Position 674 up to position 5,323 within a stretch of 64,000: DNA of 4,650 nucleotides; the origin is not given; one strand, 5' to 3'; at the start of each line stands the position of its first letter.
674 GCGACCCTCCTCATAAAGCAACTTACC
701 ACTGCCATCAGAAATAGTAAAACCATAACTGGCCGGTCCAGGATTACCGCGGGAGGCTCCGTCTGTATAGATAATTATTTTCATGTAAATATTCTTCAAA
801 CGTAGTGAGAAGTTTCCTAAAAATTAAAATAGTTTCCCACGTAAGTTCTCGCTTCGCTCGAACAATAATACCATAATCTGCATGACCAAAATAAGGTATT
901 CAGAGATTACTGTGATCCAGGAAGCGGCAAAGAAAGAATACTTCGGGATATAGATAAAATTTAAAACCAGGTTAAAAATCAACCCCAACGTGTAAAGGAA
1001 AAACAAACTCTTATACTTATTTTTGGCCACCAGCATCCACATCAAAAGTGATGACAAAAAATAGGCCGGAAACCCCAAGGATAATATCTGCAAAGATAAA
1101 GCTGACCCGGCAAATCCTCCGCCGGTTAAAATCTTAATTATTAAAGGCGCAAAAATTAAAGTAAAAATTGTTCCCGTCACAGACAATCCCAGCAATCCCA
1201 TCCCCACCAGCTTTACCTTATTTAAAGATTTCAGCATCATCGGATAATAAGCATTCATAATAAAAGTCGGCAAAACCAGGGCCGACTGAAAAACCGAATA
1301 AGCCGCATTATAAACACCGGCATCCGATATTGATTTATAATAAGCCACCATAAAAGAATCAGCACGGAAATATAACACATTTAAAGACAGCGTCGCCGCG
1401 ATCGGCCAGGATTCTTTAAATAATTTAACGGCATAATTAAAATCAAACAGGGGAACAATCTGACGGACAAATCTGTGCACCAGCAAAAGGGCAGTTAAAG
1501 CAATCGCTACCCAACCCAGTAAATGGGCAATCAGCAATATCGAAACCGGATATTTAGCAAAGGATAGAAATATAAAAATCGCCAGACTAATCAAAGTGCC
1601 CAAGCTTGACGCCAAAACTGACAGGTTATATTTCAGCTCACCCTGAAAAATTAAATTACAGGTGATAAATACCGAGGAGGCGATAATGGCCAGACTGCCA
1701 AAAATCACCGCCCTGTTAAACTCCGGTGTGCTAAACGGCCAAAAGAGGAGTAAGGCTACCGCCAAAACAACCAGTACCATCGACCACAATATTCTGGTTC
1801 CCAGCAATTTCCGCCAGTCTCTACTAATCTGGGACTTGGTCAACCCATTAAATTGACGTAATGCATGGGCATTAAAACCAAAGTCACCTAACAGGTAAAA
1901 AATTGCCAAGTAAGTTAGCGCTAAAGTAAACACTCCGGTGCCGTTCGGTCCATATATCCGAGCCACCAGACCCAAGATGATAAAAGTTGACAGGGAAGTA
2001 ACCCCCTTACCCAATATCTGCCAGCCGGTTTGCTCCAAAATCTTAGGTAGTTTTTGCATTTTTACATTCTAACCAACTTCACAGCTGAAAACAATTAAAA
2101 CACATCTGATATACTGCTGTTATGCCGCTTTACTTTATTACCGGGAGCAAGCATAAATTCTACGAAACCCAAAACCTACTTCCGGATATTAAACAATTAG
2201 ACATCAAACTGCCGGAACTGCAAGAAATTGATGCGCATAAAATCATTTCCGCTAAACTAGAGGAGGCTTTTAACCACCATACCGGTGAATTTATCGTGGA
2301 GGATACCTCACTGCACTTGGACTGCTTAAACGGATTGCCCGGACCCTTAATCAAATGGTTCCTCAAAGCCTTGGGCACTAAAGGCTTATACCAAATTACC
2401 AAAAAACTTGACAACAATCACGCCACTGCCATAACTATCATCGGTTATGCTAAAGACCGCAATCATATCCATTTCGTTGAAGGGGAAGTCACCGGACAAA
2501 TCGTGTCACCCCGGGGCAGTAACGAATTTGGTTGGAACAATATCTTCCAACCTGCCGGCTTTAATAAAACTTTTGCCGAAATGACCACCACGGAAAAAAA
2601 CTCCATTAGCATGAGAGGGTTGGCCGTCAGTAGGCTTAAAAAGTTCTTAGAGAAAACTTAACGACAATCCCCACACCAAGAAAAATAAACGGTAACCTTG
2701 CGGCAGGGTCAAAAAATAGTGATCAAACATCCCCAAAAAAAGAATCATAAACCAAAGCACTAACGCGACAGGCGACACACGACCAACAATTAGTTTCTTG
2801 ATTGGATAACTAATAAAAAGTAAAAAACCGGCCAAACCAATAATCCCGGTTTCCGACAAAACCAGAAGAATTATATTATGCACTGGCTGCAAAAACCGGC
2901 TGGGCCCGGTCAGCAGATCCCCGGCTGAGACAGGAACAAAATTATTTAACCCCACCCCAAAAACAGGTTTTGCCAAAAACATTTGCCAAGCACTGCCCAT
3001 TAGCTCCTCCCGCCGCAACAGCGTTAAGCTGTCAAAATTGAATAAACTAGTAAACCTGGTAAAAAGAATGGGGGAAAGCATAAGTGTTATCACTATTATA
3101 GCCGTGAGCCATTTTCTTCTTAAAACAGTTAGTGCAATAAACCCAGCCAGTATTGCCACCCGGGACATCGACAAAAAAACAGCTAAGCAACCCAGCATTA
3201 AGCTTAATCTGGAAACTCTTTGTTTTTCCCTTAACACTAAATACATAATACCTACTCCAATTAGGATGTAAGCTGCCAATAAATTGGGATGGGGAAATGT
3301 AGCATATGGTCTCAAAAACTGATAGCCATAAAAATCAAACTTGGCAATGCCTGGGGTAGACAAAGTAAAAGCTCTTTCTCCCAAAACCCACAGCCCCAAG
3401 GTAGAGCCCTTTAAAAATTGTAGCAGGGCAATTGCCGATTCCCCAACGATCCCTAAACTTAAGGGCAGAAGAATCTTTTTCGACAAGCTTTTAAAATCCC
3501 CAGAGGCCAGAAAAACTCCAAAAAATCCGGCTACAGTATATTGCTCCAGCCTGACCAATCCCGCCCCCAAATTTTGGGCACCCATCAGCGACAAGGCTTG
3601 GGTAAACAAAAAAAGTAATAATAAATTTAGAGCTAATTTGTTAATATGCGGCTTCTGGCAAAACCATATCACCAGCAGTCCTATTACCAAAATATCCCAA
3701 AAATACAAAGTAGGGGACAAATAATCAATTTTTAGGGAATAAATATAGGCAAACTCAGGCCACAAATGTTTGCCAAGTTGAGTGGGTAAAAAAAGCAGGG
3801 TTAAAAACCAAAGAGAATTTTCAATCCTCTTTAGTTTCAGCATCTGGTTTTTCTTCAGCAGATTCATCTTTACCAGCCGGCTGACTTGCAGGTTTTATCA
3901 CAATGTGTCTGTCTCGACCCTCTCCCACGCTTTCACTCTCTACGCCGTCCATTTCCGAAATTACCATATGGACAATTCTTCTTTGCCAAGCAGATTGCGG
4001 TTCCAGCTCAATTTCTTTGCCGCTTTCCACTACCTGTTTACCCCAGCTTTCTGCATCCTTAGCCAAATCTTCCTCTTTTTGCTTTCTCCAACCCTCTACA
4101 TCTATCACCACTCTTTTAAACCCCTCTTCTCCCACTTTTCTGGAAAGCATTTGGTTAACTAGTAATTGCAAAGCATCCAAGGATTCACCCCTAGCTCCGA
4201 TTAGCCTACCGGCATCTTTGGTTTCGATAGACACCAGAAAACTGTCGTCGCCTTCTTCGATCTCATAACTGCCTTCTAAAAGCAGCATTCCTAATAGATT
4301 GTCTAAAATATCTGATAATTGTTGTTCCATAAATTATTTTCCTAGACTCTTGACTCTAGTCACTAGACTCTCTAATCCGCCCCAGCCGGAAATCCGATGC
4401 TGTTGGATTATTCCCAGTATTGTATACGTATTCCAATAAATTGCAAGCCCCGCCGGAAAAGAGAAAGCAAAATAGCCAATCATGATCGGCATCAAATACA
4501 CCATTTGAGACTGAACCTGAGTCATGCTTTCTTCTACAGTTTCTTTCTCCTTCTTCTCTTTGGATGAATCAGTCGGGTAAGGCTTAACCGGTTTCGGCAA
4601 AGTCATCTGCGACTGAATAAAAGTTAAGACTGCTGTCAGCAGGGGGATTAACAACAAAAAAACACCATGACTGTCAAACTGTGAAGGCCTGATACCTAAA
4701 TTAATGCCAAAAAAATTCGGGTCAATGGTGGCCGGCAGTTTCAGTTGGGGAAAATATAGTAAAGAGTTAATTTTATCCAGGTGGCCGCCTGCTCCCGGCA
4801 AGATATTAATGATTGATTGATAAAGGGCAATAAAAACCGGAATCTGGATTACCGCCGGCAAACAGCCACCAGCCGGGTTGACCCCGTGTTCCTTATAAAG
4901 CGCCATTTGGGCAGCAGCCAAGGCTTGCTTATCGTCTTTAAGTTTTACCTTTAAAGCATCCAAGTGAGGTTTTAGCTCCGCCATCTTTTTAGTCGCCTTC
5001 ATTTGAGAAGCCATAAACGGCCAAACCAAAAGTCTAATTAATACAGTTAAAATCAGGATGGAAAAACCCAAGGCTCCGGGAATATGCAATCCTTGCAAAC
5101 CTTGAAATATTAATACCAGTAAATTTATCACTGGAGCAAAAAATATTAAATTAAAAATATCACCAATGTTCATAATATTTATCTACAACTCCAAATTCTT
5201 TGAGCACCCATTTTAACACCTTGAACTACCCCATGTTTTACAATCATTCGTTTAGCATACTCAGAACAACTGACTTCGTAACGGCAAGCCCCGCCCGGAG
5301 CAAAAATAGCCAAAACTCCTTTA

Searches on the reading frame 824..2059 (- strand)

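Call 71: search_protein_families(library=pfam, proteins=[window:824-2059:-], max_evalue=0.00001)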
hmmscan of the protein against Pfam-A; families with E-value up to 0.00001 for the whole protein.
window:824-2059:- (411 aa): 2 families
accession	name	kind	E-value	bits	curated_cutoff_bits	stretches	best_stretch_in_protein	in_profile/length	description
PF01943.22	Polysacc_synt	-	2.8e-21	76.6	28.2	1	8-277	2-272/274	Polysaccharide biosynthesis protein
PF13440.11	Polysacc_synt_3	-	7.6e-14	52.1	23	1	31-261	1-225/293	Polysaccharide biosynthesis protein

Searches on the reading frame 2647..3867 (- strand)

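Call 71: search_protein_families(library=pfam, proteins=[window:2647-3867:-], max_evalue=0.00001)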
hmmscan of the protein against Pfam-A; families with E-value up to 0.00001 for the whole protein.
window:2647-3867:- (406 aa): 1 family
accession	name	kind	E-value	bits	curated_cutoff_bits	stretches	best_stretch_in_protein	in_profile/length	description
PF04932.20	Wzy_C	-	5.2e-14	52.7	31.7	1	222-349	2-149/149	O-Antigen ligase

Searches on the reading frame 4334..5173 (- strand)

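Call 71: search_protein_families(library=pfam, proteins=[window:4334-5173:-], max_evalue=0.00001)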
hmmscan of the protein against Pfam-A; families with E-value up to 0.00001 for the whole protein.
window:4334-5173:- (279 aa): 1 family
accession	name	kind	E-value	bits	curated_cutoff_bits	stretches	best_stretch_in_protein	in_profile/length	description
PF02096.25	60KD_IMP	-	3e-50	170.8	35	1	36-261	2-161/163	60Kd inner membrane protein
